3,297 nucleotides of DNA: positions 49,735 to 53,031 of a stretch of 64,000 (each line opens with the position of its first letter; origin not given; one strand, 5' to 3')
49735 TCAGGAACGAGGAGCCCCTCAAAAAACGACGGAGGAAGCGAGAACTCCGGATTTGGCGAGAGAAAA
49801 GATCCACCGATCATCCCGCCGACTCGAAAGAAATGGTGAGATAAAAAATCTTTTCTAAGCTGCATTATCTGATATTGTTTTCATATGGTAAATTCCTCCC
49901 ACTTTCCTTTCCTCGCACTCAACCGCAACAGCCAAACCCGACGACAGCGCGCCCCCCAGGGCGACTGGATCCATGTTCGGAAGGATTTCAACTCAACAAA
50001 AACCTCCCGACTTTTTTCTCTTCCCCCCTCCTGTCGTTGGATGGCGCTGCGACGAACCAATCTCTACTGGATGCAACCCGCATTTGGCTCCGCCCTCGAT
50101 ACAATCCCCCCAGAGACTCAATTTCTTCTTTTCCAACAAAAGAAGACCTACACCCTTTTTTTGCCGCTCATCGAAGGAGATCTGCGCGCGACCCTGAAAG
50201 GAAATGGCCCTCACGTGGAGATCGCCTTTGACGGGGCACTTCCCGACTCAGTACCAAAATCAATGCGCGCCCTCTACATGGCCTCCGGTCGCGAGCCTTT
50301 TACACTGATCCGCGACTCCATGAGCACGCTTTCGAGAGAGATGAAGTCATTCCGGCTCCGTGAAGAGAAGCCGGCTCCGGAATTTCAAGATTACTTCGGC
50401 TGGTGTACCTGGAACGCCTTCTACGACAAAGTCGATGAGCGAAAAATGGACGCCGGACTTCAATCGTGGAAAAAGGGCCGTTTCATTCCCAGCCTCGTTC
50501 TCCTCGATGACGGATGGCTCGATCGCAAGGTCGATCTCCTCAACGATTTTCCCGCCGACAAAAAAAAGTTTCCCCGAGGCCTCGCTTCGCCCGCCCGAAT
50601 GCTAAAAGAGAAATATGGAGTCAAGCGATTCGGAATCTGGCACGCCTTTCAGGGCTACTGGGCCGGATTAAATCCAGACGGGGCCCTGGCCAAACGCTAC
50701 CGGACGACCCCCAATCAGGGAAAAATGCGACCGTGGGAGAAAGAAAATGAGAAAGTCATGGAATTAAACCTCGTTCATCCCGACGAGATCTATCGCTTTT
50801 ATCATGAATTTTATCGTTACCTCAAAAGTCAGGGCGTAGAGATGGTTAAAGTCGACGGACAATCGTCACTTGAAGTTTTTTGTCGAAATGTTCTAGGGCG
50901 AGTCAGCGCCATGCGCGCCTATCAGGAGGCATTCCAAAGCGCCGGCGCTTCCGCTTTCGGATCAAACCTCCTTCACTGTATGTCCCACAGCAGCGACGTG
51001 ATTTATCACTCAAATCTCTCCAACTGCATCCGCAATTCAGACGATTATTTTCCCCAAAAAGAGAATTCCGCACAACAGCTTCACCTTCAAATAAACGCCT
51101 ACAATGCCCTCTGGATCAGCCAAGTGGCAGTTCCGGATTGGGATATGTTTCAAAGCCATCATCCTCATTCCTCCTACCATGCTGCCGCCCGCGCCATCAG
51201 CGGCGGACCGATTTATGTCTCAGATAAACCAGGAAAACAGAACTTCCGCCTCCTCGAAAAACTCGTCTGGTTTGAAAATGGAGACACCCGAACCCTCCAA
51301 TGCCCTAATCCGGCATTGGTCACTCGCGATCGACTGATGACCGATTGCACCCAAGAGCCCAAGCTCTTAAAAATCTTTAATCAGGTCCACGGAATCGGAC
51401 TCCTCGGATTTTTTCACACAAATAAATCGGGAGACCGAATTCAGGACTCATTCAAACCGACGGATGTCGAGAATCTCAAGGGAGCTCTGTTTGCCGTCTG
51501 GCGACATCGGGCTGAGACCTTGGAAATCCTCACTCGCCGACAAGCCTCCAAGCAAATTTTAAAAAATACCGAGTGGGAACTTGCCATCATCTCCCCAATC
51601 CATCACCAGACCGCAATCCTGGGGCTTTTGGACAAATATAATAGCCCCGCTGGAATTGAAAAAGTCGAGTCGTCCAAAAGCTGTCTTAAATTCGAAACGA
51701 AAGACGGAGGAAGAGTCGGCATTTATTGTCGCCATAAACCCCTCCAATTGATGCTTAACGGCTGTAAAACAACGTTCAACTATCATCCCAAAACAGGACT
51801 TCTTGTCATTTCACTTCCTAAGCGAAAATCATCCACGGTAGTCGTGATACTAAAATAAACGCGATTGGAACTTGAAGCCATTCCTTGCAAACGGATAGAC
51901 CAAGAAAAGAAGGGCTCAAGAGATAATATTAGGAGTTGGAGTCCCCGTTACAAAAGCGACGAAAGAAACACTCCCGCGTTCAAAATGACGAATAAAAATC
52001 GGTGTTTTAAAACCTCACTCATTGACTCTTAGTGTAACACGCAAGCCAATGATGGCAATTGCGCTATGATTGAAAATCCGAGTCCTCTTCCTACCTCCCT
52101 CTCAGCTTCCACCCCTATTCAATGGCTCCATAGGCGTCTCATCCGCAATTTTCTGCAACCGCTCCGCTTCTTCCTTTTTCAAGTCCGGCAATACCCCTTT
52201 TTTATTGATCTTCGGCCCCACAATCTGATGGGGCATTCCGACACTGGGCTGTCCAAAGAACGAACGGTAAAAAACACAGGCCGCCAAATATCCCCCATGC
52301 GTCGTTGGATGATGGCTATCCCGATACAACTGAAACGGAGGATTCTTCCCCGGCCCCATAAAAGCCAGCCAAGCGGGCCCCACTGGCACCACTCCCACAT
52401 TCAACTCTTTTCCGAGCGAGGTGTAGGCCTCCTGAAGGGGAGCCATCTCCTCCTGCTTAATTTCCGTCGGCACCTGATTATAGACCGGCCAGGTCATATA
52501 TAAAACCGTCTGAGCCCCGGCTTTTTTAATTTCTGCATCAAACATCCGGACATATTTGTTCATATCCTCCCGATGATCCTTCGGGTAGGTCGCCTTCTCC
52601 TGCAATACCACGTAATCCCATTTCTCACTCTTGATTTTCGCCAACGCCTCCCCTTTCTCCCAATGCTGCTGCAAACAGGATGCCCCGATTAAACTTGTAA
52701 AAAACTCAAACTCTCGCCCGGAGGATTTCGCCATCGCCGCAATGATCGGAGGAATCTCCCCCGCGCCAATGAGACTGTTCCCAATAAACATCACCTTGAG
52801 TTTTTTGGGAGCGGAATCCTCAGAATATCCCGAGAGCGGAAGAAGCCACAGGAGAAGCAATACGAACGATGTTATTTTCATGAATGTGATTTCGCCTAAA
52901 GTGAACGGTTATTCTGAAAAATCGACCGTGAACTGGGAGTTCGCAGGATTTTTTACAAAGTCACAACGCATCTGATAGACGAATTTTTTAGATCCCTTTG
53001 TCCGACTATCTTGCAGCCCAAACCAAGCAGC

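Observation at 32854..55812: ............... palindrome marks nearly every CAZyme transcription unit inside the island; LacI-family regulator is a candidate binder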

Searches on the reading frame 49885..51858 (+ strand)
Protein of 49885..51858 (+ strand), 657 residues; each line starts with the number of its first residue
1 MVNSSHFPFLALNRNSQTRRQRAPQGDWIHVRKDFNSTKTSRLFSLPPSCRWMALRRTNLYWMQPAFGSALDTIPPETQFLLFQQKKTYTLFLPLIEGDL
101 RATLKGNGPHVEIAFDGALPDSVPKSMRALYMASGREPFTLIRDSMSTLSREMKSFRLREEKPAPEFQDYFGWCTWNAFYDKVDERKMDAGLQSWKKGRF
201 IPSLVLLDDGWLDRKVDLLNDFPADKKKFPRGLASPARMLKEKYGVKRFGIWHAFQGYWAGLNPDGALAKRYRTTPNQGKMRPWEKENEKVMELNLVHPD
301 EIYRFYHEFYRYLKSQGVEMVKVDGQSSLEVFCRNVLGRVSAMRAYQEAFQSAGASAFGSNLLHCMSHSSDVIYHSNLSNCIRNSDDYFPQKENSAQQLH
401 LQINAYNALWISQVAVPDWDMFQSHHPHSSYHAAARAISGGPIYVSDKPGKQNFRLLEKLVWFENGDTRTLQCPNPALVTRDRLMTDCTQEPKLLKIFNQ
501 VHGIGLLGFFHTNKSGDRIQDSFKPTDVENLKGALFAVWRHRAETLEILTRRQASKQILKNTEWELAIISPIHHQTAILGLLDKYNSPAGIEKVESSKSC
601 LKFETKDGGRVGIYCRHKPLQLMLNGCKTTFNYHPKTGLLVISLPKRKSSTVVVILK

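Call 10: search_protein_families(library=pfam, proteins=[window:49885-51858:+])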
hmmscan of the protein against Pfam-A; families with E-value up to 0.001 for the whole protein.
window:49885-51858:+ (657 aa): 1 family
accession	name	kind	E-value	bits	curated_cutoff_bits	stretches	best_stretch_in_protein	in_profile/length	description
PF05691.18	Raffinose_syn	-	7.4e-119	398.1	20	3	230-513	290-587/750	Raffinose synthase or seed imbibition protein Sip1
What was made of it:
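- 49885..51858 (+): Target gene: GH36-like alpha-galactosidase / raffinose-synthase family. Pfam Raffinose_syn, 7e-119 (call 10).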

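Call 61: search_protein_families(library=ncbifam, proteins=[window:49885-51858:+], max_evalue=0.0001)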
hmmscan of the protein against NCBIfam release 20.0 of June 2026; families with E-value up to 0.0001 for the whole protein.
window:49885-51858:+ (657 aa): 0 families

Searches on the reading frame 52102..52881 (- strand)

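Call 10: search_protein_families(library=pfam, proteins=[window:52102-52881:-])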
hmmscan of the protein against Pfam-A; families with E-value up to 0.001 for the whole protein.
window:52102-52881:- (259 aa): 1 family
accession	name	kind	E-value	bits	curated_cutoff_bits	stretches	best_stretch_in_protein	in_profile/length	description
PF16227.11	DUF4886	-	4.1e-08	33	26.7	1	83-218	78-222/242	Domain of unknown function (DUF4886)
